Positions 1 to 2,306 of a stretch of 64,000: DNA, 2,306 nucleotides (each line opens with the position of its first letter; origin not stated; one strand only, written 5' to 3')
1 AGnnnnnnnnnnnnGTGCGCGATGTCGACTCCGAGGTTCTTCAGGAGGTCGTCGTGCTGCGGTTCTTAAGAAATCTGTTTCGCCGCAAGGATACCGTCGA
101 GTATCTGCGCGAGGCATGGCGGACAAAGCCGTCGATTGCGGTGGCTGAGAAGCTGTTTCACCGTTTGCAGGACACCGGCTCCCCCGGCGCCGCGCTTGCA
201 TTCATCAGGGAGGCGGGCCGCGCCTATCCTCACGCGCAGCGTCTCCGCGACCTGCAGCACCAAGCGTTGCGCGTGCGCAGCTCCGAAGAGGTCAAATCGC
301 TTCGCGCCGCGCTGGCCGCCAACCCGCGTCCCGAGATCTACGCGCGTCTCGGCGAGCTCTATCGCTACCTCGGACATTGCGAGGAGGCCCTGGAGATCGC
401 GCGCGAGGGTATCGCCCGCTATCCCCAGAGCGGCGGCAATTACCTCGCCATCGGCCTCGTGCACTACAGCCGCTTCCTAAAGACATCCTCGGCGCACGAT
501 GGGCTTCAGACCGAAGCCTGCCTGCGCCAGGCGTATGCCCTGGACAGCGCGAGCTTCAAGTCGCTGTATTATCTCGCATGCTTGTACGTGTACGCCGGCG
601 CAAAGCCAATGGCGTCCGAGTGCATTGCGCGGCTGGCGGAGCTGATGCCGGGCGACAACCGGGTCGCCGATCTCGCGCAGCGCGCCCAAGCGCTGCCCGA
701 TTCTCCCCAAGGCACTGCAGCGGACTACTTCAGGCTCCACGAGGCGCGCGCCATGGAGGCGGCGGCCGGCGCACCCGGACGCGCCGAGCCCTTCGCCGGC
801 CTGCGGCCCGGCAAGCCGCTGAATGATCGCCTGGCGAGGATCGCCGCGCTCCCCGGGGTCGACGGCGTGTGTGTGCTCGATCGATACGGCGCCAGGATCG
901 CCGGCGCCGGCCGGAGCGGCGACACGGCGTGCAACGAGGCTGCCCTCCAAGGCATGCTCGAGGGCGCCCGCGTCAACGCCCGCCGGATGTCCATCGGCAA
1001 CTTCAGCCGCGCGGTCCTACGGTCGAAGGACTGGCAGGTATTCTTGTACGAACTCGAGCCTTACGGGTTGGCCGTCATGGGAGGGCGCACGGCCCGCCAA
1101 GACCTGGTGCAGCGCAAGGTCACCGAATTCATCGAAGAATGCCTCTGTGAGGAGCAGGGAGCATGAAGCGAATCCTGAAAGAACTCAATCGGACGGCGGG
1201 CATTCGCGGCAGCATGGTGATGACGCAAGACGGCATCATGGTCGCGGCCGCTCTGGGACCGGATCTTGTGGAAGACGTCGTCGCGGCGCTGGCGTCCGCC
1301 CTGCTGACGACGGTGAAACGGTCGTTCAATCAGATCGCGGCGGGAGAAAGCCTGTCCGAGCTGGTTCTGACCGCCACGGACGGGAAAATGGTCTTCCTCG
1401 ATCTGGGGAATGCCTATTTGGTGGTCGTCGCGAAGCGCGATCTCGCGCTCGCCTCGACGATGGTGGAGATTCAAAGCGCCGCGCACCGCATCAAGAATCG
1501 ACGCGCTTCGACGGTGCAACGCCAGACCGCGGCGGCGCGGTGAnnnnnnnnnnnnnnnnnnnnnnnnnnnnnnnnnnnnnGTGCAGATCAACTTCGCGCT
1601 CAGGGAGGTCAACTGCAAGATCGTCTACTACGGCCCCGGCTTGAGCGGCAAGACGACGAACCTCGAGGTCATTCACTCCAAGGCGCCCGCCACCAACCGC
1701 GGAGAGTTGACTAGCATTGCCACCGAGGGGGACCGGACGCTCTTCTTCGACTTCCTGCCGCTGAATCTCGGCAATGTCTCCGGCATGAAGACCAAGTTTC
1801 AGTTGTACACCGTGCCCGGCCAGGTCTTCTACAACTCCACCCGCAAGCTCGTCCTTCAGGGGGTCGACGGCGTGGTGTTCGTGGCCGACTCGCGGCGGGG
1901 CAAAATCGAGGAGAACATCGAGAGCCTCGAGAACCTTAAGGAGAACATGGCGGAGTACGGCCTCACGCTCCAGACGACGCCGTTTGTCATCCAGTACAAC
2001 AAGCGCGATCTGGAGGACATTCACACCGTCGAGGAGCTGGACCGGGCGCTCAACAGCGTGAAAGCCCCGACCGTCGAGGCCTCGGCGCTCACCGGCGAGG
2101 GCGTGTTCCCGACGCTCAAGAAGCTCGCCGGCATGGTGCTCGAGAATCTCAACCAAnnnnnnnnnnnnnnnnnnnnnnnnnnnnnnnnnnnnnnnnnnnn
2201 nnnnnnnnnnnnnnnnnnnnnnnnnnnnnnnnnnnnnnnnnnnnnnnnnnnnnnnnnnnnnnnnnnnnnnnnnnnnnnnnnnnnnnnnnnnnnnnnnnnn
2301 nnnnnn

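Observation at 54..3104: Tail-anchored MglA-family GTPase packed among three Roadblock/LC7 proteins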

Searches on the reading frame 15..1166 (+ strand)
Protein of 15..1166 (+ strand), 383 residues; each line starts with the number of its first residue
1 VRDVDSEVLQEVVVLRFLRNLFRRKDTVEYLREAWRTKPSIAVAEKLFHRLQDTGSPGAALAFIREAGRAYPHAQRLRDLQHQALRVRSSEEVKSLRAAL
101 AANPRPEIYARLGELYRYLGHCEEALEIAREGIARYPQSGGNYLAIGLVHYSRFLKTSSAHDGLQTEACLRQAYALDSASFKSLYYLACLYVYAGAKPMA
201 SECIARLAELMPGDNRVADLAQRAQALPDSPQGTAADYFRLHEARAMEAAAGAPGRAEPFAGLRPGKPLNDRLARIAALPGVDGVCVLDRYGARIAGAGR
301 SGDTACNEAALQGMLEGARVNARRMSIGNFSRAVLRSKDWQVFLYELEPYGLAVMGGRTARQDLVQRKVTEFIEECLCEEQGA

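Call 4: search_protein_families(library=pfam, proteins=[window:15-1166:+], max_evalue=0.01)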
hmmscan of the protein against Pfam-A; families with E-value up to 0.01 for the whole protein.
window:15-1166:+ (383 aa): 4 families
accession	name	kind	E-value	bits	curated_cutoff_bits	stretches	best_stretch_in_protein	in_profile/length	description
PF11846.14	Wzy_C_2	-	3.1e-05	24.5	28.5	1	91-139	131-179/191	Virulence factor membrane-bound polymerase, C-terminal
PF03259.23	Robl_LC7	-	0.00027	21.1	23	1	273-354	6-88/91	Roadblock/LC7 domain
PF13428.12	TPR_14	-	0.00043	21.2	23.5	1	106-143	1-38/44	Tetratricopeptide repeat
PF07719.23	TPR_2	-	0.0029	18.1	27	0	106-138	1-33/34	Tetratricopeptide repeat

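Call 6: search_protein_families(library=ncbifam, proteins=[window:54-1166:+], max_evalue=0.01)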
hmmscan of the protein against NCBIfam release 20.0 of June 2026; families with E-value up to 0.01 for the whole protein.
window:54-1166:+ (370 aa): 3 families
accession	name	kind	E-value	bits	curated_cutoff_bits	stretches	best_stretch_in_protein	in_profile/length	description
NF007692.0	PRK10370.1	equivalog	8.5e-05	22.2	306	1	61-176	47-160/206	heme lyase NrfEFG subunit NrfG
NF008757.0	PRK11788.1-5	equivalog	0.0009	18.5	363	0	5-83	259-337/388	lipopolysaccharide assembly protein LapB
NF033758.1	gliding_GltE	equivalog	0.0037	16.3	225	0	97-130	158-191/411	adventurous gliding motility TPR repeat lipoprotein GltE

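Call 34: search_solved_structures(query=window:54-1163:+, max_evalue=1)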
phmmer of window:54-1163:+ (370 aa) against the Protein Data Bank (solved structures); distinct sequences matched with E-value up to 1: 12.
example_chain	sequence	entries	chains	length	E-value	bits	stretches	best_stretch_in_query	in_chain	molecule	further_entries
2e2e_A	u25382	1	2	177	0.00011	24.9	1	61-177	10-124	Formate-dependent nitrite reductase complex nrfG subunit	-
2pl2_A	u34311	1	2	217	0.00099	21.8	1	41-124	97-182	Hypothetical conserved protein TTC0263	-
9gzg_A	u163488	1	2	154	0.13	14.8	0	78-134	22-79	Engineered CTPR protein with glutamic acids for conductivity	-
3vtx_A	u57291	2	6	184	0.19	14.3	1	80-203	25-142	MamA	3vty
3hym_B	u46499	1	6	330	0.21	14.1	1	78-158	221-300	Cell division cycle protein 16 homolog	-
6mol_A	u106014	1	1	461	0.22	14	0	264-307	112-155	Monoextended DARPin R12 (M_R12)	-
5a31_J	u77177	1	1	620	0.39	13.2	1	78-159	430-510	ANAPHASE-PROMOTING COMPLEX SUBUNIT 6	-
5g04_J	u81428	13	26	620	0.48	12.9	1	78-158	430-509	CELL DIVISION CYCLE PROTEIN 16 HOMOLOG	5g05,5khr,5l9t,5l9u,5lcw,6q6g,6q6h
5khu_J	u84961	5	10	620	0.48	12.9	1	78-158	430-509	Cell division cycle protein 16 homolog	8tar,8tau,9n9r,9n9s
4ui9_J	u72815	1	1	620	0.48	12.9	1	78-158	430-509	CELL DIVISION CYCLE PROTEIN 16 HOMOLOG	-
4ui9_K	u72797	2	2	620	0.48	12.9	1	78-158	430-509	CELL DIVISION CYCLE PROTEIN 16 HOMOLOG | ANAPHASE-PROMOTING COMPLEX SUBUNIT 6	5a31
1w3b_A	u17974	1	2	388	0.98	11.9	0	79-131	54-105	UDP-N-ACETYLGLUCOSAMINE--PEPTIDE N-ACETYLGLUCOSAMINYLTRANSFERASE 110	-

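Call 35: find_homologous_proteins(query=window:54-1163:+, max_evalue=0.00001)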
Query window:54-1163:+ (370 aa): 10 proteins with E <= 0.00001 among 8000 candidates.
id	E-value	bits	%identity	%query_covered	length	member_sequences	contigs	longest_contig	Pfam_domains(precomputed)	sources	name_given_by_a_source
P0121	6.5e-240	813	99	100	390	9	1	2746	-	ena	-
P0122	9.6e-187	639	80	100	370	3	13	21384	PF14559.13,PF03259.24,PF13428.13,PF07719.24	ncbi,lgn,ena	-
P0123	1.4e-172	592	75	100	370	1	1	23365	PF14559.13,PF13428.13,PF07719.24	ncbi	-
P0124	3.2e-143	495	63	100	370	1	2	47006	PF14559.13,PF03259.24,PF13428.13,PF07719.24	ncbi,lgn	-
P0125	2.1e-138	480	63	100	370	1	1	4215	PF14559.13,PF11846.15,PF13428.13,PF13181.13,PF07719.24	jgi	jgi:tetratricopeptide (TPR) repeat protein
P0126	1.3e-98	349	99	44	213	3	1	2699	PF11846.15,PF13428.13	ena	-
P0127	2.1e-97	345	47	98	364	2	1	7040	PF13431.13,PF23914.2,PF13414.13,PF25058.2,PF13176.13,PF13428.13,PF13374.13,PF14559.13,PF00515.35,PF13424.13,PF21033.5,PF13432.13,PF13181.13,PF14561.13,PF07719.24,PF13174.13,PF20308.5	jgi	-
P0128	5.1e-85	304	45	99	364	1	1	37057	PF14559.13,PF13431.13,PF00515.35,PF13432.13,PF13428.13,PF13181.13,PF07719.24,PF13374.13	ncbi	-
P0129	7.9e-78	280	41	99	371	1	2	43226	PF14559.13,PF13431.13,PF23914.2,PF13424.13,PF21033.5,PF13428.13,PF13181.13,PF14561.13,PF07719.24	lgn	-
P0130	7.0e-44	169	57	41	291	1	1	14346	PF14559.13,PF00515.35,PF13424.13,PF13432.13,PF13428.13,PF13181.13,PF07719.24,PF13374.13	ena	-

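Call 45: predict_structure(alignment_id=A2)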
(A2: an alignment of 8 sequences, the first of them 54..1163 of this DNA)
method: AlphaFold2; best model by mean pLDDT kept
length: 370 residues; sequences in the alignment: 8
mean_pLDDT: 81.0   pTM: 0.55
mean pLDDT of the five models: 81.0, 80.7, 80.7, 80.3, 76.7
residues with pLDDT >= 90: 116; 70-90: 182; 50-70: 50; < 50: 22
segments of 3 or more residues with pLDDT < 50: 238-248, 311-315, 367-370
pLDDT, mean of each block of 10 residues (from residue 1): 55 81 90 89 81 87 82 81 93 94 82 93 95 91 82 95 93 95 92 93 91 74 75 62 40 80 89 80 73 68 69 58 84 82 87 87 55
secondary structure, 60 per line:
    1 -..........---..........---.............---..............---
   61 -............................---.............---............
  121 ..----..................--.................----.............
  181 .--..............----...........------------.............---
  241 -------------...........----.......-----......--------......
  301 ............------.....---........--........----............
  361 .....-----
elements in order: H2-11 H15-24 H28-40 H44-57 H62-89 H93-105 H109-122 H127-144 H147-163 H168-181 H184-197 H202-212 H225-237 H254-264 E269-275 E281-286 H295-312 E319-323 E327-334 E337-344 H349-365

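Call 48: fold_search(model_id=the predicted structure, library=pdb)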
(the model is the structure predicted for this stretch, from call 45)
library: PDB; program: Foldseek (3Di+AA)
matches with E <= 10: 1669; with E <= 0.001: 206
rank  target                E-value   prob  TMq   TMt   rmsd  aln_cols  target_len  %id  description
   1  8chy                  4.6e-06  1.00  0.32  0.43  12.1       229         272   20  Crystal structure of an 8-repeat consensus TPR superhelix with Zinc. (released 2024-02-21)
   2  9qhb                  6.4e-06  1.00  0.30  0.40  12.8       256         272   20  Crystal structure of 16-repeat CTPR protein with eliminated coordination sites (released 2025-10-22)
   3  9qhc_B                7.0e-06  1.00  0.34  0.45  12.7       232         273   21  Crystal structure of 8-repeat CTPR protein with eliminated coordination sites (released 2025-10-22)
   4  8dti_A                7.0e-06  1.00  0.35  0.21  12.9       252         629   14  Cryo-EM structure of Arabidopsis SPY in complex with GDP-fucose (released 2023-03-08)
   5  9qhc_A                8.9e-06  1.00  0.21  0.26  17.2       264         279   19  Crystal structure of 8-repeat CTPR protein with eliminated coordination sites (released 2025-10-22)
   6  1w3b_B                1.2e-05  1.00  0.33  0.33  11.7       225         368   20  The superhelical TPR domain of O-linked GlcNAc transferase reveals structural similarities to importin alpha. (released 2004-09-09)
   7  3kye_B                1.4e-05  1.00  0.27  0.75   2.2       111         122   18  Crystal Structure of Roadblock/LC7 Domain from Streptomyces avermitilis (released 2009-12-22)
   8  6y4l_A                1.7e-05  1.00  0.33  0.42  11.8       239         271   15  Crystal structure of human ER membrane protein complex subunits EMC2 and EMC9 (released 2020-05-27)
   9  7yh1_A                1.9e-05  1.00  0.26  0.73   2.4       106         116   17  Roadblock from Candidatus Prometheoarchaeum syntrophicum strain MK-D1 (released 2023-07-19)
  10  3kye_A                2.4e-05  1.00  0.27  0.76   2.4       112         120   20  Crystal Structure of Roadblock/LC7 Domain from Streptomyces avermitilis (released 2009-12-22)
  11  8dth_A                2.4e-05  1.00  0.34  0.18  12.6       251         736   15  Cryo-EM structure of Arabidopsis SPY alternative conformation 2 (released 2023-03-08)
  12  2pl2_A                2.6e-05  1.00  0.34  0.61  10.0       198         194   22  Crystal structure of TTC0263: a thermophilic TPR protein in Thermus thermophilus HB27 (released 2008-03-04)
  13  3kye_C                2.8e-05  1.00  0.27  0.75   2.3       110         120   19  Crystal Structure of Roadblock/LC7 Domain from Streptomyces avermitilis (released 2009-12-22)
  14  7f8m_B                2.8e-05  1.00  0.27  0.76   2.6       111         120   19  Roadblock from Thorarchaeota SMTZ1-45 (released 2022-07-13)
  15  8dth_B                2.8e-05  1.00  0.35  0.19  12.8       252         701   14  Cryo-EM structure of Arabidopsis SPY alternative conformation 2 (released 2023-03-08)
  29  6hjm_B                7.9e-05  1.00  0.26  0.69   2.4       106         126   16  Myxococcus xanthus MglB (released 2019-12-04)
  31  6hjm_E                8.3e-05  1.00  0.28  0.77   3.7       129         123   16  Myxococcus xanthus MglB (released 2019-12-04)
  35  6hjm_H                9.6e-05  1.00  0.28  0.75   2.9       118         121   15  Myxococcus xanthus MglB (released 2019-12-04)
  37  6hjm_J                1.0e-04  1.00  0.26  0.70   2.4       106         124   16  Myxococcus xanthus MglB (released 2019-12-04)
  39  6hjm_P                1.1e-04  1.00  0.28  0.72   2.5       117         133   14  Myxococcus xanthus MglB (released 2019-12-04)
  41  6hjm_L                1.2e-04  1.00  0.29  0.77   3.1       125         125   14  Myxococcus xanthus MglB (released 2019-12-04)
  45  6hjm_K                1.3e-04  1.00  0.25  0.72   2.5       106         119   16  Myxococcus xanthus MglB (released 2019-12-04)
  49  6hjm_A                1.3e-04  1.00  0.25  0.67   2.6       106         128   16  Myxococcus xanthus MglB (released 2019-12-04)
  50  6hjm_Q                1.3e-04  1.00  0.28  0.76   3.8       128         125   16  Myxococcus xanthus MglB (released 2019-12-04)
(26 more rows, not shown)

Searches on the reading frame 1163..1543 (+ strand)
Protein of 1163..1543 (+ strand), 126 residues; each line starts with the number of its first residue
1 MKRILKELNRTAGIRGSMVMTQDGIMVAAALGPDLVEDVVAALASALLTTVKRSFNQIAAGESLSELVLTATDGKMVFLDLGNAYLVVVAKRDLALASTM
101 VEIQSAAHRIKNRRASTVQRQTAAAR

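Call 4: search_protein_families(library=pfam, proteins=[window:1163-1543:+], max_evalue=0.01)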
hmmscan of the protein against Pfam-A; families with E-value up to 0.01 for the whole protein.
window:1163-1543:+ (126 aa): 1 family
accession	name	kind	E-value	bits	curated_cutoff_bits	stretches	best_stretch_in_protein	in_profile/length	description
PF03259.23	Robl_LC7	-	4.5e-11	42.8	23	1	4-90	5-91/91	Roadblock/LC7 domain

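Call 6: search_protein_families(library=ncbifam, proteins=[window:1163-1543:+], max_evalue=0.01)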
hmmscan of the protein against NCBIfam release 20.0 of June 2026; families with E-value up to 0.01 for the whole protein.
window:1163-1543:+ (126 aa): 0 families

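Call 32: search_solved_structures(query=window:1163-1540:+, max_evalue=1)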
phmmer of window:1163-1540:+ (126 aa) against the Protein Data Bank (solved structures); distinct sequences matched with E-value up to 1: 19.
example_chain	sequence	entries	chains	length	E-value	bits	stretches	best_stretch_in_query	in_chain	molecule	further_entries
7f8m_A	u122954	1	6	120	1e-06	32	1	3-107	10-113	Robl_LC7 domain-containing protein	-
7yh1_D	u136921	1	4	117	1.3e-06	31.6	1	3-111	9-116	Roadblock/LC7 domain protein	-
3cpt_B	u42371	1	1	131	0.0002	24.6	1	4-105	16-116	Mitogen-activated protein-binding protein-interacting protein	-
1vet_B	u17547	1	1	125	0.00023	24.5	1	4-105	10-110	Late endosomal/lysosomal Mp1 interacting protein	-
1veu_B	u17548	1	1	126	0.00023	24.4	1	4-105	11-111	Late endosomal/lysosomal Mp1 interacting protein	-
1szv_A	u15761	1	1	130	0.00026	24.3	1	4-105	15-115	Late endosomal/lysosomal Mp1 interacting protein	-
2zl1_B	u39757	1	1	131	0.00026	24.2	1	4-105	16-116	Mitogen-activated protein-binding protein-interacting protein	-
1sko_B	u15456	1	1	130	0.00027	24.2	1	4-105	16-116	Late endosomal/lysosomal Mp1 interacting protein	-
5x6u_B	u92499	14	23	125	0.00059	23.1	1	4-105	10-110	Ragulator complex protein LAMTOR2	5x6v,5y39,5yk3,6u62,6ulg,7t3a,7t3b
5yk3_B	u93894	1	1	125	0.0006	23.1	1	4-105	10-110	Ragulator complex protein LAMTOR2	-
6b9x_B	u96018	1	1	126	0.00061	23.1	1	4-105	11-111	Ragulator complex protein LAMTOR2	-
6ehp_B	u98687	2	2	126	0.00061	23.1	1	4-105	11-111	Ragulator complex protein LAMTOR2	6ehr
7f8f_A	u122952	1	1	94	0.00061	23.1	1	3-89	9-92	Robl_LC7 domain-containing protein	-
5y3a_B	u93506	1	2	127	0.00062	23.1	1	4-105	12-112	Ragulator complex protein LAMTOR2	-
6nzd_B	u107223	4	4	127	0.00062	23.1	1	4-105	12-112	Ragulator complex protein LAMTOR2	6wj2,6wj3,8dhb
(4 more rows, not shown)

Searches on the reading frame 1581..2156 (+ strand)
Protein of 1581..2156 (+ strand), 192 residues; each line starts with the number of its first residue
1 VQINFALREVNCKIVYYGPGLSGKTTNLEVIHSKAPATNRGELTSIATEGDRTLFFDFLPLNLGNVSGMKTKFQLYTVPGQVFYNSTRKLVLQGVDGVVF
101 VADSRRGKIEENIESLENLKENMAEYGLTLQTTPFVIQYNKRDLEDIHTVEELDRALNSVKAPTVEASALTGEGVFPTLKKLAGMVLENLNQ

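Call 68: search_protein_representatives(protein=window:1581-2156:+)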
Query: 192 residues. Proteins with E-value up to 0.001 (for the whole library): 6553; up to 1e-10: 4782; up to 1e-30: 2240. The best 150 are listed.
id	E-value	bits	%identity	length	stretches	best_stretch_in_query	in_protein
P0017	3.7e-96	336.5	78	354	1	1-192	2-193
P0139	3.0e-88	310.8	60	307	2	3-124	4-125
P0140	3.4e-88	310.6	74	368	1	1-192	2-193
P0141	3.5e-88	310.6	73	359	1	1-192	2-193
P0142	1.5e-86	305.2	73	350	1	1-191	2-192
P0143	3.6e-85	300.7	71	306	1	1-192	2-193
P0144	1.3e-82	292.5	70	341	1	1-192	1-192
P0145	4.2e-81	287.5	68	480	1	1-191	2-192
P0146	1.2e-80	286.0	69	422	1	1-191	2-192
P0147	2.4e-80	285.0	68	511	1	1-191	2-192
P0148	2.9e-80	284.8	67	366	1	1-192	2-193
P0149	2.9e-80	284.8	68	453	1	1-191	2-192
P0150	1.1e-79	282.8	67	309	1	2-190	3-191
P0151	1.3e-79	282.7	67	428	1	1-192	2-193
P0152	1.6e-79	282.3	69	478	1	1-191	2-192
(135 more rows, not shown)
